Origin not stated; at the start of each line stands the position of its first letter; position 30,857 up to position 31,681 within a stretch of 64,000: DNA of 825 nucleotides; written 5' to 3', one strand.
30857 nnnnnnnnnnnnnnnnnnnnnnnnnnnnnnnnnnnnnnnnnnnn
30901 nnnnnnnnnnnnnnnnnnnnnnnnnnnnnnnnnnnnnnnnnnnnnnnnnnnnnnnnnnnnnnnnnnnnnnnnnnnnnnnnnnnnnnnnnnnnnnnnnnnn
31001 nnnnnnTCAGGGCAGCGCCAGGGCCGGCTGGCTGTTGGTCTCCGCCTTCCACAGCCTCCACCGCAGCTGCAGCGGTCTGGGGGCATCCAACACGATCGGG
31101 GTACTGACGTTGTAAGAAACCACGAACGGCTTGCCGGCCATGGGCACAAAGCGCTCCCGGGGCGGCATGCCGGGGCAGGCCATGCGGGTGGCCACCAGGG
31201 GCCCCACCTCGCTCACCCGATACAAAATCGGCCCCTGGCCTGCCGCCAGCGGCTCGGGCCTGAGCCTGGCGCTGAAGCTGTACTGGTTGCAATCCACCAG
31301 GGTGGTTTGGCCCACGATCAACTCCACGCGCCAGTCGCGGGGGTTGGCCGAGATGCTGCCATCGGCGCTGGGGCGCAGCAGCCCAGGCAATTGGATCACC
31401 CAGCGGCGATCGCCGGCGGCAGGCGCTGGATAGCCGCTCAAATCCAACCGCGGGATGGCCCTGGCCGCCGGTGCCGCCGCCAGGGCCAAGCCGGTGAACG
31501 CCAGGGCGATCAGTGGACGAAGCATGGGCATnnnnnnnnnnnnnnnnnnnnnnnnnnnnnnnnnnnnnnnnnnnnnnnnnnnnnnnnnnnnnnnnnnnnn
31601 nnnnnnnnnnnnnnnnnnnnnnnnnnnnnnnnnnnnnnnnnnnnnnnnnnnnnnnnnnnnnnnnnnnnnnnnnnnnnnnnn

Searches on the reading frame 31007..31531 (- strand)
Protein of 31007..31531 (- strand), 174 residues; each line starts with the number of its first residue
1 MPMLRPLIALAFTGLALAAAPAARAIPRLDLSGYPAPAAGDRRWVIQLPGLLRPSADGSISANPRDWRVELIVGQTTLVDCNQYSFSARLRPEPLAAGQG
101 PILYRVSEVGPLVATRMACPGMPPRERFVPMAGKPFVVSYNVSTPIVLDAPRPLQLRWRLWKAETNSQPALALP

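Call 9: search_protein_families(library=pfam, max_evalue=10, proteins=[window:31007-31531:-])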
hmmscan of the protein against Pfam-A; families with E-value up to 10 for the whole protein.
window:31007-31531:- (174 aa): 1 family
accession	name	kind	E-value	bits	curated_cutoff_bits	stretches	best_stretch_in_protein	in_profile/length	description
PF03974.18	Ecotin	-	3.5e-29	101.7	22.2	1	31-163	2-122/122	Ecotin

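Call 10: search_protein_families(library=ncbifam, max_evalue=10, proteins=[window:31007-31531:-])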
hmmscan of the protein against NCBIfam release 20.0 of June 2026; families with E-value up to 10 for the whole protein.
window:31007-31531:- (174 aa): 1 family
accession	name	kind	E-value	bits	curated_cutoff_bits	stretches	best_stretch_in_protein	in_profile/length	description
NF002987.0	PRK03719.1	equivalog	3.9e-27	94.7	162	1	10-170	18-167/170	serine protease inhibitor ecotin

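Call 49: find_homologous_proteins(query=window:31007-31531:-, max_evalue=1e-20)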
Query window:31007-31531:- (174 aa): 458 proteins with E <= 1e-20 among 3160 candidates; the best 120 are listed.
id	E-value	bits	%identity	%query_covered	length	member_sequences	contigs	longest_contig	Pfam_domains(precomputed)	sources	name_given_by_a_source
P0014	4.3e-101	354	95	99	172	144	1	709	PF03974.19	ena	-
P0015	1.2e-70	255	75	87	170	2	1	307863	PF03974.19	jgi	jgi:ecotin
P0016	2.1e-68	248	74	83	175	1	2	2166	PF03974.19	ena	-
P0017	7.5e-67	243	74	86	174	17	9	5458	PF03974.19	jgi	jgi:ecotin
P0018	8.9e-67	242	72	90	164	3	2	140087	PF03974.19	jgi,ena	jgi:ecotin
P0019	5.4e-66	240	74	83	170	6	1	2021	PF03974.19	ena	-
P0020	7.6e-66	239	73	86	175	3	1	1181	PF03974.19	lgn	-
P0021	8.2e-66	239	69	90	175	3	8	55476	PF03974.19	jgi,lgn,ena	jgi:ecotin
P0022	9.2e-66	239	73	83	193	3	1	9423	PF03974.19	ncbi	ncbi:MAG: ecotin family protein [Cyanobacteriota bacterium]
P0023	1.3e-65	239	72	87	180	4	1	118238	PF03974.19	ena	-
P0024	2.1e-65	238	65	96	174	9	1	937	PF03974.19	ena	-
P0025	2.1e-65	238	66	95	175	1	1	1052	PF03974.19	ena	-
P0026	2.6e-65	238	70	88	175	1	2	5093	PF03974.19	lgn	-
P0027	2.6e-65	238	67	95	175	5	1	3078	PF03974.19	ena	-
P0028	4.6e-65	237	71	84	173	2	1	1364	PF03974.19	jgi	jgi:ecotin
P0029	1.7e-64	235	66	95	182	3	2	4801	PF03974.19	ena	-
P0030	1.8e-64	235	69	90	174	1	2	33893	PF03974.19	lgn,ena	-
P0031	2.9e-64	234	69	93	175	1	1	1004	PF03974.19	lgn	-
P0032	3.4e-64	234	68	94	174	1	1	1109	PF03974.19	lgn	-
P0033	4.8e-64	233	69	86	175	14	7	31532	PF03974.19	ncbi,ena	-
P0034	6.4e-64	233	69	86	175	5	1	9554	PF03974.19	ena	-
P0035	7.0e-64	233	69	84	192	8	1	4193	PF03974.19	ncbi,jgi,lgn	jgi:ecotin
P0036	9.0e-64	233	66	99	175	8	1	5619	PF03974.19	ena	-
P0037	2.0e-63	231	68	88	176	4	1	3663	PF03974.19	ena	-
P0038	4.3e-63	230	66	93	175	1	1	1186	PF03974.19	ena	-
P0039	4.9e-63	230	68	86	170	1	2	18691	PF03974.19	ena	-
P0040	6.3e-63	230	65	95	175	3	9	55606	PF03974.19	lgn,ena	-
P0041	6.4e-63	230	68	89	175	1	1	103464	PF03974.19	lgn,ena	-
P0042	1.1e-62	229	64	95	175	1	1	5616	PF03974.19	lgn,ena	-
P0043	1.6e-62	228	64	95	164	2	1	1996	PF03974.19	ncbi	-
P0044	1.0e-61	226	70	87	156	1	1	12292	PF03974.19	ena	-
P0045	1.3e-61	225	66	94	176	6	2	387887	PF03974.19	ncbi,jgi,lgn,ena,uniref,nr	ncbi:ecotin family protein [Cyanobium sp. Alchichica 3B3-8F6]|jgi:ecotin|uniref:ecotin family protei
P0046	1.7e-61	225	68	90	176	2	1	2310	PF03974.19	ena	-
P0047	3.6e-61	224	69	84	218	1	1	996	PF03974.19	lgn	-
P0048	1.1e-60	223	68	83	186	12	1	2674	PF03974.19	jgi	jgi:ecotin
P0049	3.0e-60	221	67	88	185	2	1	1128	PF03974.19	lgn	-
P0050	4.5e-60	220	66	90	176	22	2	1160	PF03974.19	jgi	-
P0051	5.0e-60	220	68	85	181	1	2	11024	PF03974.19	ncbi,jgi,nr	ncbi:MAG: ecotin [Cyanobacteria bacterium K_DeepCast_35m_m2_023]|nr:ecotin [Cyanobacteria bacterium 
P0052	5.2e-60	220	65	99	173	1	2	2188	PF03974.19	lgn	-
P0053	1.5e-59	219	67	86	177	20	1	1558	PF03974.19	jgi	jgi:ecotin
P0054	1.6e-59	219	65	95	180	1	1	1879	PF03974.19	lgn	-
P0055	2.1e-59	218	62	99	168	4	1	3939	PF03974.19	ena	-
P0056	2.1e-59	218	61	99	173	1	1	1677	PF03974.19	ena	-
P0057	2.4e-59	218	61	99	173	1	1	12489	PF03974.19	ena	-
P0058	2.8e-59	218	61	99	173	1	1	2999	PF03974.19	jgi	jgi:ecotin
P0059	4.2e-59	217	66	88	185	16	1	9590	PF03974.19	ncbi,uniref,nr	ncbi:ecotin family protein [Cyanobium sp. T1B-Tous]|uniref:ecotin family protein n=1 Tax=Cyanobium s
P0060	4.6e-59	217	61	99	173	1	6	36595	PF03974.19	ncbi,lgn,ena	-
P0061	4.6e-59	217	61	99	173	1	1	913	PF03974.19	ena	-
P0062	5.0e-59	217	66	88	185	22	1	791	PF03974.19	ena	-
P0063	5.3e-59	217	61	99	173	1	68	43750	PF03974.19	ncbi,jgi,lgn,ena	jgi:ecotin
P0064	5.8e-59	217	61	99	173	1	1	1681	PF03974.19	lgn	-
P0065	6.0e-59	217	61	99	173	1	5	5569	PF03974.19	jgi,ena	jgi:ecotin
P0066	6.4e-59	217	63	99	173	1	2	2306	PF03974.19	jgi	-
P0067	7.9e-59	216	64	93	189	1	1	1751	PF03974.19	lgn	-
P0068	8.0e-59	216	64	93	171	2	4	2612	PF03974.19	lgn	-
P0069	8.6e-59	216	61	99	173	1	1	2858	PF03974.19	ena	-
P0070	8.8e-59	216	67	85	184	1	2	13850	PF03974.19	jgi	jgi:ecotin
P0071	8.9e-59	216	67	87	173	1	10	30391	PF03974.19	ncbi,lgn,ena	-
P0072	1.1e-58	216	68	85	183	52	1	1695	PF03974.19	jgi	jgi:ecotin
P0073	1.3e-58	216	60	99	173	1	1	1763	PF03974.19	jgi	-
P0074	1.4e-58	216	61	99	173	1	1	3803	PF03974.19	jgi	jgi:ecotin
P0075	1.6e-58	215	65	91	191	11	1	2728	PF03974.19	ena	-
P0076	2.1e-58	215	61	99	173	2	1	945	PF03974.19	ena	-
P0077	2.2e-58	215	60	99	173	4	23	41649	PF03974.19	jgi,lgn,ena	jgi:ecotin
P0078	2.3e-58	215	60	99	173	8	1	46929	PF03974.19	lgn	-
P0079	2.4e-58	215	65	94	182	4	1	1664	PF03974.19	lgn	-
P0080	2.5e-58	215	66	84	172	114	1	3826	PF03974.19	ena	-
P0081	3.9e-58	214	60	99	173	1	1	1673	PF03974.19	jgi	jgi:ecotin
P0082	4.2e-58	214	65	88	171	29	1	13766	PF03974.19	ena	-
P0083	4.2e-58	214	60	99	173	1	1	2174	PF03974.19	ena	-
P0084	4.6e-58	214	64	95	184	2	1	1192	PF03974.19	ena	-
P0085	4.7e-58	214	66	88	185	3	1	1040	PF03974.19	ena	-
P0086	7.5e-58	213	65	84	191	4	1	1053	PF03974.19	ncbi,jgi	jgi:ecotin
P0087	8.3e-58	213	61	99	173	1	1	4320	PF03974.19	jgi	jgi:ecotin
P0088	1.3e-57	212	67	87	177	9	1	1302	PF03974.19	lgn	-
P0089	1.3e-57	212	62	99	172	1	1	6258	PF03974.19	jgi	jgi:ecotin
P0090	1.3e-57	212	59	99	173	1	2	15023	PF03974.19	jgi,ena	-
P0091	1.6e-57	212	65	88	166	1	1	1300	PF03974.19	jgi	-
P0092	1.7e-57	212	66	87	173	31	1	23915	PF03974.19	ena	-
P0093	3.3e-57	211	67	87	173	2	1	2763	PF03974.19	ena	-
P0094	4.8e-57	211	61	92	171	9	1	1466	PF03974.19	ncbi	-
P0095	5.4e-57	210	65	86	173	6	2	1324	PF03974.19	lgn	-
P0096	8.6e-57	210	68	85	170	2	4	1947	PF03974.19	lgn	-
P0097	1.9e-56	209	62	99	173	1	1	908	PF03974.19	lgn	-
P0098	2.0e-56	209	59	99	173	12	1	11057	PF03974.19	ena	-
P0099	2.7e-56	208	63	84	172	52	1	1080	PF03974.19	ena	-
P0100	2.9e-56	208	64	85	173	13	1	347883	PF03974.19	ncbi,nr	ncbi:ecotin family protein [Cyanobium sp. FGCU-6]|nr:ecotin family protein [Cyanobium sp. FGCU6]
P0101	2.9e-56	208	62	84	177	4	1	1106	PF03974.19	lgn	-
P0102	3.1e-56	208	60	99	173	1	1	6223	PF03974.19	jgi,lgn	-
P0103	4.0e-56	208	64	91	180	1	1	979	PF03974.19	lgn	-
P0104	5.4e-56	207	61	92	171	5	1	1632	PF03974.19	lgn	-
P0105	8.0e-56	207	66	86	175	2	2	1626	PF03974.19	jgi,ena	jgi:ecotin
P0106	9.6e-56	206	63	84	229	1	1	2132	PF03974.19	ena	-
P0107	1.4e-55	206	62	99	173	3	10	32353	PF03974.19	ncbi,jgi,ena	jgi:ecotin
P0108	1.6e-55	206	61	99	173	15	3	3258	PF03974.19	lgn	-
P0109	2.5e-55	205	64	96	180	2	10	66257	PF03974.19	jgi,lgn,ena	jgi:ecotin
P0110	3.2e-55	205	65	84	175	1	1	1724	PF03974.19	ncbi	-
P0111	5.0e-55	204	62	90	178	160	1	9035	PF03974.19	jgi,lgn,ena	-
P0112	5.6e-55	204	59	99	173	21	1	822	PF03974.19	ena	-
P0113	6.7e-55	204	60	98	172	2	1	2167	PF03974.19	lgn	-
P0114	1.3e-54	203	61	99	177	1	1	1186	PF03974.19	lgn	-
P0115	2.0e-54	202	62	84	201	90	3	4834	PF03974.19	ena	-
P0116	2.4e-54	202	65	85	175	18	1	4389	PF03974.19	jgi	-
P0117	2.4e-54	202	64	89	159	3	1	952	PF03974.19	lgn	-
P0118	2.9e-54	202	64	85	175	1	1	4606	PF03974.19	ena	-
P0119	3.4e-54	201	63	87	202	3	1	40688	PF03974.19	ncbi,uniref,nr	ncbi:ecotin family protein [Cyanobium sp. HWJ4-Hawea]|uniref:ecotin family protein n=1 Tax=Cyanobium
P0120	3.9e-54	201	61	99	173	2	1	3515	PF03974.19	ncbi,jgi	jgi:ecotin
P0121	5.1e-54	201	63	97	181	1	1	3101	PF03974.19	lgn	-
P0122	5.7e-54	201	63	89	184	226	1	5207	PF03974.19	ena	-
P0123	8.2e-54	200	62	92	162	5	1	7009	PF03974.19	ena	-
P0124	8.6e-54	200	60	85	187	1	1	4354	PF03974.19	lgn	-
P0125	1.4e-53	199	60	98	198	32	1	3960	PF03974.19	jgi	jgi:ecotin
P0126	1.5e-53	199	65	87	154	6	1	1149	PF03974.19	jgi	jgi:ecotin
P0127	1.8e-53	199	61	84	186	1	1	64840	PF03974.19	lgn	-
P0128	1.8e-53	199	65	85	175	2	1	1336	PF03974.19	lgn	-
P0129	1.9e-53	199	62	89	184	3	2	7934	PF03974.19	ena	-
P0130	3.1e-53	198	63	86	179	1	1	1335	PF03974.19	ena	-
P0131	3.6e-53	198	65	86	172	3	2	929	PF03974.19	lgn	-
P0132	4.0e-53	198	64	89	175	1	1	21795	PF03974.19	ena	-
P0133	5.2e-53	197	62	91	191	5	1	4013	PF03974.19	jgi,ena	jgi:ecotin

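Call 50: find_encoding_contigs(protein=P0015, flank=6000, max_places=1)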
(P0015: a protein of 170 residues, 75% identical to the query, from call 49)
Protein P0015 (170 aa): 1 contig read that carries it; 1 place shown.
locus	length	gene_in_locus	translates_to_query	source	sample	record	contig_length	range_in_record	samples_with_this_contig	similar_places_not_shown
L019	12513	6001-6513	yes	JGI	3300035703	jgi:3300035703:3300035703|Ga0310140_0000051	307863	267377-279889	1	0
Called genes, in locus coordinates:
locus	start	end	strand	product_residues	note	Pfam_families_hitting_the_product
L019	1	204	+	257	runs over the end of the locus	PF02463:SMC_N (faint), PF00005:ABC_tran, PF13304:AAA_21 (faint), PF12399:BCA_ABC_TP_C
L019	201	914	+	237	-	PF00005:ABC_tran, PF13304:AAA_21 (faint)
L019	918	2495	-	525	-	PF00324:AA_permease, PF13520:AA_permease_2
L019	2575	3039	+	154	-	-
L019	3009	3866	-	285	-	PF01063:Aminotran_4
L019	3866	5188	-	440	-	PF00425:Chorismate_bind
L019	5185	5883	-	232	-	PF00733:Asn_synthase (weak), PF02568:ThiI (faint), PF06508:QueC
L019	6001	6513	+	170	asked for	PF03974:Ecotin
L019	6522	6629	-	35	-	-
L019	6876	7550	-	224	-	PF13353:Fer4_12 (weak), PF04055:Radical_SAM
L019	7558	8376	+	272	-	PF00639:Rotamase (weak)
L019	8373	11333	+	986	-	PF00664:ABC_membrane, PF00005:ABC_tran, PF02463:SMC_N (weak)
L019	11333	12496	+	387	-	PF25984:BSH_YknX (weak), PF26002:Beta-barrel_AprE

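Call 51: find_encoding_contigs(protein=P0018, flank=6000, max_places=1)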
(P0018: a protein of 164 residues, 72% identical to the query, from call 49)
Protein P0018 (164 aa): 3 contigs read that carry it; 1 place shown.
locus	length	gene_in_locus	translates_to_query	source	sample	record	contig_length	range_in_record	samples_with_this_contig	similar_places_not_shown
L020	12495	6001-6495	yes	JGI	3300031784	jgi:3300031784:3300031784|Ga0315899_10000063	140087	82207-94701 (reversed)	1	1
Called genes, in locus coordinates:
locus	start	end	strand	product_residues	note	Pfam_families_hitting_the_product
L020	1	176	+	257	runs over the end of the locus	PF02463:SMC_N (faint), PF00005:ABC_tran, PF13304:AAA_21 (faint), PF12399:BCA_ABC_TP_C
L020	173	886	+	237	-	PF00005:ABC_tran, PF13304:AAA_21 (faint)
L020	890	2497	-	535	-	PF00324:AA_permease, PF13520:AA_permease_2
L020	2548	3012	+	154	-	-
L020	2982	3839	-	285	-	PF01063:Aminotran_4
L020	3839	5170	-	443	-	PF00425:Chorismate_bind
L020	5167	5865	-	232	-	PF00733:Asn_synthase (weak), PF02568:ThiI (faint), PF06508:QueC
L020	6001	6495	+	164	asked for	PF03974:Ecotin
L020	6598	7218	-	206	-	PF13353:Fer4_12 (weak), PF04055:Radical_SAM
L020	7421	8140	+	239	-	PF00639:Rotamase (weak)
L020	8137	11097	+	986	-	PF00664:ABC_membrane, PF00005:ABC_tran, PF02463:SMC_N (weak)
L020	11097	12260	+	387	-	PF25984:BSH_YknX (weak), PF26002:Beta-barrel_AprE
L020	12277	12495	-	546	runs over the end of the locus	PF06418:CTP_synth_N, PF00117:GATase, PF07722:Peptidase_C26 (weak)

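Call 52: find_encoding_contigs(protein=P0045, flank=6000, max_places=1)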
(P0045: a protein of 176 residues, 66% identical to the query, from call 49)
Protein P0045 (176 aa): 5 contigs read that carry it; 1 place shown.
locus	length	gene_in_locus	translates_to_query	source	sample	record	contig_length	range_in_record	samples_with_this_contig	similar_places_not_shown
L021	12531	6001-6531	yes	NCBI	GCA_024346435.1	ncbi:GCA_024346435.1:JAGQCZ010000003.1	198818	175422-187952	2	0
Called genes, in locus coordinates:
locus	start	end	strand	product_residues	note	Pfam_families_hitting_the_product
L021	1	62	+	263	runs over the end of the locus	PF02463:SMC_N (faint), PF00005:ABC_tran, PF13304:AAA_21 (faint), PF12399:BCA_ABC_TP_C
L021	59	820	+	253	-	PF00005:ABC_tran, PF13304:AAA_21 (faint)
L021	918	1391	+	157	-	-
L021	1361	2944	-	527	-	PF00324:AA_permease, PF13520:AA_permease_2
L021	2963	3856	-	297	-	PF01063:Aminotran_4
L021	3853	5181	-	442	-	PF00425:Chorismate_bind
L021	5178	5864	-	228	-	PF00733:Asn_synthase (weak), PF06508:QueC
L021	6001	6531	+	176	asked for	PF03974:Ecotin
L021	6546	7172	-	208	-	PF04055:Radical_SAM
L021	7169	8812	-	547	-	PF06418:CTP_synth_N, PF00117:GATase, PF07722:Peptidase_C26 (faint)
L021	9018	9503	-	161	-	PF00210:Ferritin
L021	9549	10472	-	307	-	PF00140:Sigma70_r1_2, PF04542:Sigma70_r2, PF04539:Sigma70_r3, PF13404:HTH_AsnC-type (faint), PF04545:Sigma70_r4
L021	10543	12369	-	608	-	PF01336:tRNA_anti-codon, PF00152:tRNA-synt_2, PF02938:GAD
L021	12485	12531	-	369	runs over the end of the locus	PF01571:GCV_T, PF08669:GCV_T_C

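Call 53: find_encoding_contigs(protein=P0100, flank=6000, max_places=1)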
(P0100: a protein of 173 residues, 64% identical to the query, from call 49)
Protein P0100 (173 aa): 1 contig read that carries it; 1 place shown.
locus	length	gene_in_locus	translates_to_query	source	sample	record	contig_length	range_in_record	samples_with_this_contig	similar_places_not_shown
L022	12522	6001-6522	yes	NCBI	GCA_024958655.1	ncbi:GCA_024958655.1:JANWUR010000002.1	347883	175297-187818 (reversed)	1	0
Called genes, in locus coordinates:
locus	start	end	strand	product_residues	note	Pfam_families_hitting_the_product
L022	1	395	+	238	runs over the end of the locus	PF00005:ABC_tran, PF13304:AAA_21 (faint)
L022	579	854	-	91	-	PF09723:Zn_ribbon_8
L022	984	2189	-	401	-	PF03069:FmdA_AmdA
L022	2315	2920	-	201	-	-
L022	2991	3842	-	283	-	PF01063:Aminotran_4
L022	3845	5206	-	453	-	PF00425:Chorismate_bind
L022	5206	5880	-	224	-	PF00733:Asn_synthase, PF06508:QueC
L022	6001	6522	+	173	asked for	PF03974:Ecotin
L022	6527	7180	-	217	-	PF04055:Radical_SAM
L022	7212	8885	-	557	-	PF06418:CTP_synth_N, PF00117:GATase, PF07722:Peptidase_C26 (faint)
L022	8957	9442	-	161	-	PF00210:Ferritin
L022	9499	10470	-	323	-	PF00140:Sigma70_r1_2, PF04542:Sigma70_r2, PF04539:Sigma70_r3, PF04545:Sigma70_r4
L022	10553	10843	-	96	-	PF05402:PqqD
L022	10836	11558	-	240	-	PF07475:Hpr_kinase_C (weak)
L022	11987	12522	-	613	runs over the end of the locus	PF13522:GATase_6, PF13537:GATase_7, PF00733:Asn_synthase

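Call 54: search_protein_families(library=pfam, max_evalue=0.01, proteins=[L019:8373-11333:+, L019:7558-8376:+, L019:11333-12496:+, L019:6522-6629:-])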
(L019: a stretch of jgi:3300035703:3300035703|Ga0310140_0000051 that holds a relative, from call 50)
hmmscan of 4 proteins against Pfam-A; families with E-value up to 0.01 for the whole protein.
L019:8373-11333:+ (986 aa): 8 families
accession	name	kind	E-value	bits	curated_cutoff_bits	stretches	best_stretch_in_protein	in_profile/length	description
PF00664.28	ABC_membrane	-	2.2e-54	185.5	28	1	433-700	4-274/274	ABC transporter transmembrane region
PF00005.33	ABC_tran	-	1.2e-32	113.8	25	1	764-913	1-137/137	ABC transporter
PF02463.25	SMC_N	-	1.3e-08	35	40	1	797-955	103-211/220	RecF/RecN/SMC N terminal domain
PF13304.12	AAA_21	-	5.9e-05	23.7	27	0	884-941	237-298/304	AAA domain, putative AbiEii toxin, Type IV TA system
PF00027.35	cNMP_binding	-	8.1e-05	23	27.5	1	36-118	4-88/89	Cyclic nucleotide-binding domain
PF13401.12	AAA_22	-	0.00058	20.6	27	1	776-927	7-104/130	AAA domain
PF13191.12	AAA_16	-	0.0017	19.3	32.6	1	774-914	24-143/167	AAA ATPase domain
PF13481.12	AAA_25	-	0.0057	16.7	27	0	767-804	26-61/195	AAA domain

L019:7558-8376:+ (272 aa): 2 families
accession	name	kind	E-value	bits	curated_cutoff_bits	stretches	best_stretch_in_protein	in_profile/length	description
PF00639.27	Rotamase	-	1.4e-06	29.6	21.7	1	150-224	21-96/97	PPIC-type PPIASE domain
PF13145.12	Rotamase_2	-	0.0086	17.3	27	0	137-230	22-115/121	PPIC-type PPIASE domain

L019:11333-12496:+ (387 aa): 4 families
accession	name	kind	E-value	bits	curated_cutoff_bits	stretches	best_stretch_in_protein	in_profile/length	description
PF13437.12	HlyD_3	-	1e-20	74.9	22.2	1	238-347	2-98/106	HlyD family secretion protein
PF16576.10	HlyD_D23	-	7.7e-10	38.8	30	1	76-315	18-184/214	Barrel-sandwich domain of CusB or HlyD membrane-fusion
PF13533.13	Biotin_lipoyl_2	-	1.5e-08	34.7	29.8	1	79-109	2-32/32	Biotin-lipoyl like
PF00364.28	Biotin_lipoyl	-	0.0067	16.7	22.1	0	79-108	44-73/73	Biotin-requiring enzyme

L019:6522-6629:- (35 aa): 0 families
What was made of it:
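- The ABC protein in the sister loci gave no Pfam Peptidase_C39 hit at E<=0.01 (call 54).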

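Call 58: search_protein_families(library=ncbifam, max_evalue=0.001, proteins=[L019:8373-11333:+, L019:7558-8376:+, L019:11333-12496:+])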
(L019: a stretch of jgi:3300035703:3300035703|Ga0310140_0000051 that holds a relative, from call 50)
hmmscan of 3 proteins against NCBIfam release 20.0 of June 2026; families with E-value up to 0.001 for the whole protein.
L019:8373-11333:+ (986 aa): 189 families (the best 25 are shown)
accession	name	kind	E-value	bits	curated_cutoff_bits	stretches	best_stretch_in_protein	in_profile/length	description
TIGR01846.1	type_I_sec_HlyB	subfamily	1e-213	711.5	725.55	1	291-983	5-692/694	type I secretion system permease/ATPase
TIGR03375.1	type_I_sec_LssB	subfamily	2.1e-143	479.2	693.1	1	289-972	5-691/696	type I secretion system permease/ATPase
TIGR03796.1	NHLM_micro_ABC1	equivalog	1.7e-137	459.6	853.3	1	330-979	54-708/710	NHLP family bacteriocin export ABC transporter peptidase/permease/ATPase subunit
TIGR03797.1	NHLM_micro_ABC2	equivalog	1.5e-125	420.3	709.4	1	423-983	131-685/686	NHLP bacteriocin export ABC transporter permease/ATPase subunit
TIGR01193.1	bacteriocin_ABC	subfamily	5.5e-121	405.3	523.85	1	409-981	137-707/708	peptide cleavage/export ABC transporter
TIGR02203.1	MsbA_lipidA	equivalog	1.4e-120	403.5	602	1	421-983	7-569/572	lipid A export permease/ATP-binding protein MsbA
TIGR00958.1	3a01208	subfamily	2.6e-117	392.9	874.6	1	429-979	162-710/711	antigen peptide transporter 2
TIGR02204.1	MsbA_rel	hypoth_equivalog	3.5e-117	392.5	780.4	1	418-983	8-575/576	ABC transporter, permease/ATP-binding protein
TIGR01842.1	type_I_sec_PrtD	subfamily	3.1e-115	385.8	510.15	1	424-971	2-542/544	type I secretion system permease/ATPase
NF052233.1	CphA_assoc_ABC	equivalog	3.9e-109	366.1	880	1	436-984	188-744/766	cyanophycin metabolism-associated ABC transporter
NF045513.1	HepA_fam_ABC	equivalog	9.9e-101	338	725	1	465-983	92-609/610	heterocyst formation ABC transporter subunit HepA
NF010178.0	PRK13657.1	equivalog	4.4e-96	322.6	733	1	424-983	15-570/588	glucan ABC transporter ATP-binding protein/ permease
NF008381.0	PRK11176.1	equivalog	3.8e-95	319.4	867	1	418-983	15-579/582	lipid A ABC transporter ATP-binding protein/permease MsbA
NF008056.1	PRK10790.1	equivalog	8.3e-86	288.7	746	1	425-985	20-577/584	SmdB family multidrug efflux ABC transporter permease/ATP-binding protein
NF008055.0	PRK10789.1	equivalog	3.3e-84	283.4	845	1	418-984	9-572/590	SmdA family multidrug ABC transporter permease/ATP-binding protein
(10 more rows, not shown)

L019:7558-8376:+ (272 aa): 1 family
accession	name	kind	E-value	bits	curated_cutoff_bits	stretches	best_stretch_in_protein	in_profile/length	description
TIGR04500.1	PpiC_rel_mature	subfamily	1.7e-06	27.5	180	1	60-250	133-328/340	TIGR04500 family putative peptide maturation system protein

L019:11333-12496:+ (387 aa): 11 families
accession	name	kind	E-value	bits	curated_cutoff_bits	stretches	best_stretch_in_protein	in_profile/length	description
TIGR01843.1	type_I_hlyD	subfamily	3e-49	168.1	208.65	2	118-379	160-413/422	HlyD family type I secretion periplasmic adaptor subunit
TIGR01730.1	RND_mfp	subfamily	4.6e-21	75.1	94.9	2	66-156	16-104/322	efflux RND transporter periplasmic adaptor subunit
TIGR00998.1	8a0101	subfamily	6.9e-19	68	390.8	1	37-362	5-334/334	EmrA/EmrK family multidrug efflux transporter periplasmic adaptor subunit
TIGR02971.1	heterocyst_DevB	subfamily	5.5e-18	65.4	129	1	65-317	1-280/327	ABC exporter membrane fusion protein, DevB family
NF007785.0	PRK10476.1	equivalog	9e-16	57.6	376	1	76-325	47-294/347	multidrug transporter subunit MdtN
TIGR03794.1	NHLM_micro_HlyD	equivalog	1e-14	54.3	156.2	2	118-317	156-338/421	NHLP bacteriocin system secretion protein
TIGR01000.1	bacteriocin_acc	subfamily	1.3e-10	40.8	258.85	2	161-341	241-424/457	bacteriocin secretion accessory protein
NF002939.0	PRK03598.1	equivalog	7.9e-09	35.1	393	1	37-302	7-270/332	secretion protein HlyD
NF011715.0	PRK15136.1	equivalog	2.2e-08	33.2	563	1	25-313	13-290/390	multidrug efflux MFS transporter periplasmic adaptor subunit EmrA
NF007850.1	PRK10559.1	equivalog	1.7e-06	27.4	400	0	76-112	39-75/303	p-hydroxybenzoic acid efflux pump subunit AaeA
NF007132.1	PRK09578.1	equivalog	0.00084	18.2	512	0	66-155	55-142/396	MexX/AxyX family multidrug efflux RND transporter periplasmic adaptor subunit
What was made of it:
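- On Double-glycine (GG) leader peptides / PCAT substrates: Sister loci carry one beside queE (calls 50, 51, 58).
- Closest known: Group I cyanobacterial export cluster. Same: Found next to queE in the sister loci L019 and L020 (calls 50, 51, 54, 58).
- Sister loci L019 and L020 carry exactly such a cluster next to queE (calls 50, 51, 54, 58).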
